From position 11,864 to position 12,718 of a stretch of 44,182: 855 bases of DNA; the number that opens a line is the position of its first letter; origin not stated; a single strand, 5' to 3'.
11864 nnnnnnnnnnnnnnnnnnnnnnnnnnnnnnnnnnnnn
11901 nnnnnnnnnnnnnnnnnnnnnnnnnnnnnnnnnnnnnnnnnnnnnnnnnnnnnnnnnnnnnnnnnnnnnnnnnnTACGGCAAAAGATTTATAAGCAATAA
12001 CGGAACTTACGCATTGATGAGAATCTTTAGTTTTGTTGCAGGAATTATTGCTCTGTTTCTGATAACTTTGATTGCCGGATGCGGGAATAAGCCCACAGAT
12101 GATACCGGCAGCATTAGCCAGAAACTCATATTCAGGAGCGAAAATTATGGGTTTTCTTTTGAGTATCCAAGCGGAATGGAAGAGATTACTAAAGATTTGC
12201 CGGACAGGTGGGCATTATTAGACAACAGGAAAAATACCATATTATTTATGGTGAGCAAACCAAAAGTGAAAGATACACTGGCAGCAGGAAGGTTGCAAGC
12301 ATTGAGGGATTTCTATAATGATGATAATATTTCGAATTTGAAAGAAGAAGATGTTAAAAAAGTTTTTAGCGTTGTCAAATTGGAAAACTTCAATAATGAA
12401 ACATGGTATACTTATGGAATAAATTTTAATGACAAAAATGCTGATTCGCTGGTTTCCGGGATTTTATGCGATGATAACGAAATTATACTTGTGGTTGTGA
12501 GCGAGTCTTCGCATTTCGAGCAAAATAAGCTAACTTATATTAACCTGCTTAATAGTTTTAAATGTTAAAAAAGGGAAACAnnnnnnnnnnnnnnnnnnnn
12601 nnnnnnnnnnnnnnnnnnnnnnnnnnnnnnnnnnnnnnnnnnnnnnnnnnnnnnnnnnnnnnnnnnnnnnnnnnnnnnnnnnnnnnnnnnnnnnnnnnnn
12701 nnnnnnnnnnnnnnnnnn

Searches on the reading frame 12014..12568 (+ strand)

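Call 7: search_protein_families(library=pfam, proteins=[window:12014-12568:+], max_evalue=0.01)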
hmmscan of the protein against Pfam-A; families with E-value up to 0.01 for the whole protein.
window:12014-12568:+ (184 aa): 2 families
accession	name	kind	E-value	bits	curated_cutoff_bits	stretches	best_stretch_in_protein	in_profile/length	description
PF18933.6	PsbP_2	-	0.0016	18.9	27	1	24-92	19-100/184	PsbP-like protein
PF18689.6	PriX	-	0.0091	16.7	25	0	68-143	12-87/95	Primase X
